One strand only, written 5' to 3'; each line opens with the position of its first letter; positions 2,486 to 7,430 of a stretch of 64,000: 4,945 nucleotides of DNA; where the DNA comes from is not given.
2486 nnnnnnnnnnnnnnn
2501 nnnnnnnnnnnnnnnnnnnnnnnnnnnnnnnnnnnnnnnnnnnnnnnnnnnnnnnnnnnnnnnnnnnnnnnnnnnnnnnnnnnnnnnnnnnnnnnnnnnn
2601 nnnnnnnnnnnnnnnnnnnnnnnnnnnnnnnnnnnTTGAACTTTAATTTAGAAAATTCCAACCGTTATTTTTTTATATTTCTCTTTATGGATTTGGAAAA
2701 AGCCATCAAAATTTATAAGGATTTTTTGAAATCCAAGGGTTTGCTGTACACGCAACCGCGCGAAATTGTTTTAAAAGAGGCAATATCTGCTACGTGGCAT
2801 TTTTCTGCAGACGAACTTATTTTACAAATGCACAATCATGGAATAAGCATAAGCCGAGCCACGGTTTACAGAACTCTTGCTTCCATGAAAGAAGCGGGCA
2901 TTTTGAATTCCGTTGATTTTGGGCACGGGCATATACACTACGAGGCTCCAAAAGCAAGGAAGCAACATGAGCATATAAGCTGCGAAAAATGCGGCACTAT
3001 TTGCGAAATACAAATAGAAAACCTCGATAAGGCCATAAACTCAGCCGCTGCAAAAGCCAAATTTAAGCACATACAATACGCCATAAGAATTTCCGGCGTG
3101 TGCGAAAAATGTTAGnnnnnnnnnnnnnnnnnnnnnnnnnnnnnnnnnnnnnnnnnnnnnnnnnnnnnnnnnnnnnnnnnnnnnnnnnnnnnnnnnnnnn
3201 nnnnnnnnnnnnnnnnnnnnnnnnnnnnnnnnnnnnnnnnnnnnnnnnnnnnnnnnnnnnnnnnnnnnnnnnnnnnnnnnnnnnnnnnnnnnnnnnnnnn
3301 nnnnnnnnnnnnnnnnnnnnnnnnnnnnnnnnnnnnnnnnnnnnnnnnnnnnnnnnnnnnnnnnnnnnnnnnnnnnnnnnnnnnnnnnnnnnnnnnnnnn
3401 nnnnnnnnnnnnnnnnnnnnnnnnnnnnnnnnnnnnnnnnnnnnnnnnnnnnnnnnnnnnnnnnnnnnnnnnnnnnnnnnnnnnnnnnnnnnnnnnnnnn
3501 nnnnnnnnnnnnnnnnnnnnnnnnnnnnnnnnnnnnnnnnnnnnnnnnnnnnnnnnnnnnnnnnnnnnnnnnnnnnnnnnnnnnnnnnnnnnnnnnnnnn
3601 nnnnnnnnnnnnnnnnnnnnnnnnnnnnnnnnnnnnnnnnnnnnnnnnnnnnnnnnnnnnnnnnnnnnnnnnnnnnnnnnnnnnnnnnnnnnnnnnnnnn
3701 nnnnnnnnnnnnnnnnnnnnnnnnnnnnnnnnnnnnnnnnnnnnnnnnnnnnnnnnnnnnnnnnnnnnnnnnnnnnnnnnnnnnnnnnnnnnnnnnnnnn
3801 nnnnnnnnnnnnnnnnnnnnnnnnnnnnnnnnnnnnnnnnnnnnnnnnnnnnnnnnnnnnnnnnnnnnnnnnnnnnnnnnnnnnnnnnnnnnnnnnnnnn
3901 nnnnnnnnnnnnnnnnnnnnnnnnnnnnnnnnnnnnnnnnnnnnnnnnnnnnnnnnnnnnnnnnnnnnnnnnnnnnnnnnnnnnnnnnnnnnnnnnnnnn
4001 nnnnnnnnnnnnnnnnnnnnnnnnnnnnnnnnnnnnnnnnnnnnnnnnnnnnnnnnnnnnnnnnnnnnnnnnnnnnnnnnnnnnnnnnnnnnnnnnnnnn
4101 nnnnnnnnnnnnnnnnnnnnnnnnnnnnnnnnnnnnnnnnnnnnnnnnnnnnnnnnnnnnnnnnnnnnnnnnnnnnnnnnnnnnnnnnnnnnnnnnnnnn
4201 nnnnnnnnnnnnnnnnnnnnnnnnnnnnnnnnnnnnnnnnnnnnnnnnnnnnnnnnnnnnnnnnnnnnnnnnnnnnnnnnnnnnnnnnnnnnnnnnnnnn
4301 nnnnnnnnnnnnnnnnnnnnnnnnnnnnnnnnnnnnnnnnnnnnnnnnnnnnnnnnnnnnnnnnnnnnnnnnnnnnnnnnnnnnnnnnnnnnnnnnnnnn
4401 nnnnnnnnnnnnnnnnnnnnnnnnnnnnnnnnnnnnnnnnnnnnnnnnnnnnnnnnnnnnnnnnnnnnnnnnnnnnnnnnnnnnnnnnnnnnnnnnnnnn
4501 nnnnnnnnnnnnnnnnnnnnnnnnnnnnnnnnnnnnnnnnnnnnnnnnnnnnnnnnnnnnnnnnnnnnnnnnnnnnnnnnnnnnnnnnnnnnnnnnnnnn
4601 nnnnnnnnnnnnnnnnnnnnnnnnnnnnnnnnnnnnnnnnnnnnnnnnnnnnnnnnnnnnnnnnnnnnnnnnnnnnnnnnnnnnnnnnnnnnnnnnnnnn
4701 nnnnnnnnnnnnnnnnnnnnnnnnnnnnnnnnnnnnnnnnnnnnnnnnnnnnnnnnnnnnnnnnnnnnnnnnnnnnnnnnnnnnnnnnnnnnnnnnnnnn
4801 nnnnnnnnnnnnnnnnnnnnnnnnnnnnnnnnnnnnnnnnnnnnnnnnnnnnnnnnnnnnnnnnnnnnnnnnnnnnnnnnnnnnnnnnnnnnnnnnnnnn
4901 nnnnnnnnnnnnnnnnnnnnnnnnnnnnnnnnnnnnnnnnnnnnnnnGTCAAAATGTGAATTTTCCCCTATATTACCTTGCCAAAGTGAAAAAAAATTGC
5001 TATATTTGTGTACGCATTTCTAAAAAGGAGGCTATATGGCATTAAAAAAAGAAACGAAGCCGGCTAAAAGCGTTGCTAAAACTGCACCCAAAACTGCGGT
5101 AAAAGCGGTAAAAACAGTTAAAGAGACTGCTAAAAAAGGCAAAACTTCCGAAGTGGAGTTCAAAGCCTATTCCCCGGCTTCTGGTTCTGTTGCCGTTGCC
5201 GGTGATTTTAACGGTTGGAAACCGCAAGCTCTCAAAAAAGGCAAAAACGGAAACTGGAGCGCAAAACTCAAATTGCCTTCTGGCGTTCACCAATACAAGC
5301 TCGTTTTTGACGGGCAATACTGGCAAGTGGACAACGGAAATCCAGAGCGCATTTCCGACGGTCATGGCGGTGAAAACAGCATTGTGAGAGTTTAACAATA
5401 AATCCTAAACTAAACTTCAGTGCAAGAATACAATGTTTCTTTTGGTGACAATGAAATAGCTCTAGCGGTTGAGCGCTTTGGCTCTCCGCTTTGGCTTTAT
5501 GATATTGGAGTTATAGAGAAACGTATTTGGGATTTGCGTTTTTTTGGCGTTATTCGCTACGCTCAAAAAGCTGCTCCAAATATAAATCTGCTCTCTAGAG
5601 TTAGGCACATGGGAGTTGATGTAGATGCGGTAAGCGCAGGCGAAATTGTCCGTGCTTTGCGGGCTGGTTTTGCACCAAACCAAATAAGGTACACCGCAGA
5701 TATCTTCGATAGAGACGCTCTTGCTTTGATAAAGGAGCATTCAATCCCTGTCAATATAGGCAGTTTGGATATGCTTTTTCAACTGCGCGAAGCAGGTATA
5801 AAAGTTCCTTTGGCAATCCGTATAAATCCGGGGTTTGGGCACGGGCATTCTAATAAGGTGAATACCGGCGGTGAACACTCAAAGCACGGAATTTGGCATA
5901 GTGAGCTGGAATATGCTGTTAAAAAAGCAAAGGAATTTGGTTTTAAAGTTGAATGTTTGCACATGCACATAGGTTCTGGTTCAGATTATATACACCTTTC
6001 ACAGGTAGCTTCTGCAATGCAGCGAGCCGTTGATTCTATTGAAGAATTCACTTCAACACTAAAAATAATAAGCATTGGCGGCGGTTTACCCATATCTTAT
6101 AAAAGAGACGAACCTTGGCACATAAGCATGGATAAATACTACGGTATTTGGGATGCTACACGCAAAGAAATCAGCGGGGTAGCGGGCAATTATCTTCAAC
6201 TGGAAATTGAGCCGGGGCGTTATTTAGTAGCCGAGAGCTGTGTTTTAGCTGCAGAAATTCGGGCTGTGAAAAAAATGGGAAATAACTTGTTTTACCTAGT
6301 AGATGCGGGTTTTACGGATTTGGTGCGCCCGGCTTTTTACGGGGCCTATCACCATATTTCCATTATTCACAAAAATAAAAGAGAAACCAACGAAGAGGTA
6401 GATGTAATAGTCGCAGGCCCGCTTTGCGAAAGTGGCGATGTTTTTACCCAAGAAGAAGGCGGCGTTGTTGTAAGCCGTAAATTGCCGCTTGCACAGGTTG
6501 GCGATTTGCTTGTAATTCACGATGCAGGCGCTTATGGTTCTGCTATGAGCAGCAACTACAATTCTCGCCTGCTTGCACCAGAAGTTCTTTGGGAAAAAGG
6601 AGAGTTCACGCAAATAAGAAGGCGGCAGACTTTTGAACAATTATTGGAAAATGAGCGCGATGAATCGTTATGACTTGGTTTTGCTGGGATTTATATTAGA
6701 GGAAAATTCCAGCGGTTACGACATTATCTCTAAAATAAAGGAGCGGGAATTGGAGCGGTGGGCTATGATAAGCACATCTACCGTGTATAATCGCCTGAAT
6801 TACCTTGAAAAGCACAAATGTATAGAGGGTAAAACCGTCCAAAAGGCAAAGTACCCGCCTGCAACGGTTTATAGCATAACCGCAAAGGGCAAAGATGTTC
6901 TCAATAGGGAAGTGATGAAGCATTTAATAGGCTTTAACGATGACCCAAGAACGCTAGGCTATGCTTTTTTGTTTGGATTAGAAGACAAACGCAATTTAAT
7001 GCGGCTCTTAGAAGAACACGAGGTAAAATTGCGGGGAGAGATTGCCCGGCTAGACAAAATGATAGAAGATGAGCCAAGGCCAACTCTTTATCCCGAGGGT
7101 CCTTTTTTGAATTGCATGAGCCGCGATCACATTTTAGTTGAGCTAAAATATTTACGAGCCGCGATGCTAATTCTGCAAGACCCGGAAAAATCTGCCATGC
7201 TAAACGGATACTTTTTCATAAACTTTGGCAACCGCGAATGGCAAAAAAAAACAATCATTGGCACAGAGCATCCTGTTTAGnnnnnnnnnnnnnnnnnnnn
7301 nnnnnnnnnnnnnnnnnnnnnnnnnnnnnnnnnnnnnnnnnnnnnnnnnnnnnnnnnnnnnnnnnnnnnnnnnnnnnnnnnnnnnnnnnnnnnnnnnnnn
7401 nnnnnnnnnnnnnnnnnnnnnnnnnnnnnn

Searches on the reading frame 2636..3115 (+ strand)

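Call 80: search_protein_families(library=pfam, proteins=[window:2636-3115:+], max_evalue=0.001)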
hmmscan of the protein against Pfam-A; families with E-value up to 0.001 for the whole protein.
window:2636-3115:+ (159 aa): 1 family
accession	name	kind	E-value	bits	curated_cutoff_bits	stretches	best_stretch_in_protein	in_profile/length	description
PF01475.25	FUR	-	5.6e-26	91.5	23.1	1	34-152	2-120/121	Ferric uptake regulator family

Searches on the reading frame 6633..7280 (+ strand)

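Call 80: search_protein_families(library=pfam, proteins=[window:6633-7280:+], max_evalue=0.001)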
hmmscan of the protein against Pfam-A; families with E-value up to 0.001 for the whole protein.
window:6633-7280:+ (215 aa): 2 families
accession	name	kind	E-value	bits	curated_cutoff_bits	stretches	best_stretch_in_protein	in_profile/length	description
PF03551.20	PadR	-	2.3e-11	44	27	1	17-91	1-74/75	Transcriptional regulator PadR-like family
PF01638.23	HxlR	-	0.00045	20.5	20.8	1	39-90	23-73/91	HxlR-like helix-turn-helix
